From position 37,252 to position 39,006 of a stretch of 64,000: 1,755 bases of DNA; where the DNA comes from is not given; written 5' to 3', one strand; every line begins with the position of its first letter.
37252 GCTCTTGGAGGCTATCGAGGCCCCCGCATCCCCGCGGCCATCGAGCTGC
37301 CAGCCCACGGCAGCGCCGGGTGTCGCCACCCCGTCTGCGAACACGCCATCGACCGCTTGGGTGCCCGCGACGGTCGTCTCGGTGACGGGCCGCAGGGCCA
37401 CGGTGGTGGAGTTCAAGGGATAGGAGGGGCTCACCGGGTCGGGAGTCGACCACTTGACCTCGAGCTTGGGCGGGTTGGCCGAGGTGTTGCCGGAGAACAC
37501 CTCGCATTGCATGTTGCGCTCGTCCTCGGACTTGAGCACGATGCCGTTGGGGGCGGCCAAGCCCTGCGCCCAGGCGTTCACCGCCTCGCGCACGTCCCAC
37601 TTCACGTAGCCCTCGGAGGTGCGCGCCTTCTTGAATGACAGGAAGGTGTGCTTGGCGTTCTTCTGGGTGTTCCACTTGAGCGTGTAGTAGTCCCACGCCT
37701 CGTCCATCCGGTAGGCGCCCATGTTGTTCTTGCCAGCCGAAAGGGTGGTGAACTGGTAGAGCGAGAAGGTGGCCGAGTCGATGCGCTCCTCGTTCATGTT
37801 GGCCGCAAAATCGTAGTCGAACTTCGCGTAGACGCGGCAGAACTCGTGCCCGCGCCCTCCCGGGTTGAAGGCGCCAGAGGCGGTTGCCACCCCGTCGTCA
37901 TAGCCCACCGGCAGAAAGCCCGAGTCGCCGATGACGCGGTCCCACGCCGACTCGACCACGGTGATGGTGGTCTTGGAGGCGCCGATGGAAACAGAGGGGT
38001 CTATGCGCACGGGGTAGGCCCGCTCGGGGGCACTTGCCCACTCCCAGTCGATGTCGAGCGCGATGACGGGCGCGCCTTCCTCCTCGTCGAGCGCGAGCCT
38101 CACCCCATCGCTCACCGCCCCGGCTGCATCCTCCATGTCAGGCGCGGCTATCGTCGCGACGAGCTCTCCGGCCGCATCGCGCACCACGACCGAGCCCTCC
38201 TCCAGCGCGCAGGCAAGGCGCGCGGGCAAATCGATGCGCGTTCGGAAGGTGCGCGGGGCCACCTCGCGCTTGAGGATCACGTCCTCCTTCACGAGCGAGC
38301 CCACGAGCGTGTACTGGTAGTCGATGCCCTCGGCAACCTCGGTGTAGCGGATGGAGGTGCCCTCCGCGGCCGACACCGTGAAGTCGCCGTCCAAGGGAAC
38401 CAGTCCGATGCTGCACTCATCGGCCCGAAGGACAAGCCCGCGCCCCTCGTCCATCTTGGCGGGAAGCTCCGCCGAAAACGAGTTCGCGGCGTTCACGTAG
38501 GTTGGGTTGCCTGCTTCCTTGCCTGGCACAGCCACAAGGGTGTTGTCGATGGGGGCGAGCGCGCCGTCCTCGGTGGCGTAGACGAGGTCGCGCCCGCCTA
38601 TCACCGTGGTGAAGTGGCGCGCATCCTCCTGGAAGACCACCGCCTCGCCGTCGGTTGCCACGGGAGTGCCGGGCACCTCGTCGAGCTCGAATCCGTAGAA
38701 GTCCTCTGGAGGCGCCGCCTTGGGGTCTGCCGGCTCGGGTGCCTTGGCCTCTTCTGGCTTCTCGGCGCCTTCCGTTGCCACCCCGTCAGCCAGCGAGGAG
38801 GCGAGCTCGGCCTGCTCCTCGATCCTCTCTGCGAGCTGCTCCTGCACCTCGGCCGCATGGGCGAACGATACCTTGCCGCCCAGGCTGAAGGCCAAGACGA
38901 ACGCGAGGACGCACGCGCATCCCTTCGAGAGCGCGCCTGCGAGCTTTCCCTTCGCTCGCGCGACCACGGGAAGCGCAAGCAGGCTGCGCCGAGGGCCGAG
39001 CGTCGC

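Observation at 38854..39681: RHS protein starts with a ~275-aa multi-helix membrane domain followed by an internal signal-peptide-like segment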

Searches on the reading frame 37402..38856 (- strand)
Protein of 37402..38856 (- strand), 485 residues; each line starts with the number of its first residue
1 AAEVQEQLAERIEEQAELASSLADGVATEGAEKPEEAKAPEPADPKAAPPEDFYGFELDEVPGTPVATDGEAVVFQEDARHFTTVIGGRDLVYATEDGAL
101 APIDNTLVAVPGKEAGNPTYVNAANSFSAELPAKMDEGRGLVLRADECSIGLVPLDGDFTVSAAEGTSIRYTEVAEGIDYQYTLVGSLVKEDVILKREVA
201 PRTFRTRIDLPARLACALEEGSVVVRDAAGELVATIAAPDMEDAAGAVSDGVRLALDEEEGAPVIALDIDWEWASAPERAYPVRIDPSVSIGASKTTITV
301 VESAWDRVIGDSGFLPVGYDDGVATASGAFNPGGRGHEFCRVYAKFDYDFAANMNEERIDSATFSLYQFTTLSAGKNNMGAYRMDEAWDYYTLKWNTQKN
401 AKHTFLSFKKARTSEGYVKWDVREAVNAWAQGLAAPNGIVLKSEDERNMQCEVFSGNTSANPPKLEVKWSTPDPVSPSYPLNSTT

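Call 24: find_homologous_proteins(query=window:37402-38856:-, max_evalue=0.00001)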
Query window:37402-38856:- (485 aa): 3 proteins with E <= 0.00001 among 8000 candidates.
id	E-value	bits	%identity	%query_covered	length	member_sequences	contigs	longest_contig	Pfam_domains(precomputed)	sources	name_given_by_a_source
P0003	1.6e-95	339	41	90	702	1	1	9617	PF24517.3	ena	-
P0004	5.4e-79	285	39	88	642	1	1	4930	PF24517.3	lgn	-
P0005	2.2e-41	161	41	51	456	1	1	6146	PF24517.3,PF00688.25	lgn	-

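Call 31: find_encoding_contigs(protein=P0003, flank=8000, max_places=3)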
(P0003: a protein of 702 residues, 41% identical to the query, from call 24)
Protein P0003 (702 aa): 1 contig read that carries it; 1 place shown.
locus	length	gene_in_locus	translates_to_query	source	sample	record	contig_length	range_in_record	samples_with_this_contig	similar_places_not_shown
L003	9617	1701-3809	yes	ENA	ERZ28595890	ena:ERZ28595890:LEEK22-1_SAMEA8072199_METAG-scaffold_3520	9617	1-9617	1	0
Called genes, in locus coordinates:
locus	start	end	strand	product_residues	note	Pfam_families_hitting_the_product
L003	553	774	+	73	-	-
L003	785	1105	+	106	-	PF01381:HTH_3 (weak), PF13443:HTH_26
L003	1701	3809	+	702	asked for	PF24517:CBM96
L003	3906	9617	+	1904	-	?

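Call 32: find_encoding_contigs(protein=P0004, flank=8000, max_places=3)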
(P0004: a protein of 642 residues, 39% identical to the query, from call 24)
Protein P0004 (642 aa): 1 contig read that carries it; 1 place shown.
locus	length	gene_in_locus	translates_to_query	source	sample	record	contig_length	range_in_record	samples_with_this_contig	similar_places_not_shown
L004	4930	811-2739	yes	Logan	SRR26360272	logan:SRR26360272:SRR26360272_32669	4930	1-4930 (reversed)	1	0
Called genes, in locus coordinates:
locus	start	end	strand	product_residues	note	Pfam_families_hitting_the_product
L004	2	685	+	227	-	?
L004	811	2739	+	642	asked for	PF24517:CBM96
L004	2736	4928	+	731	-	?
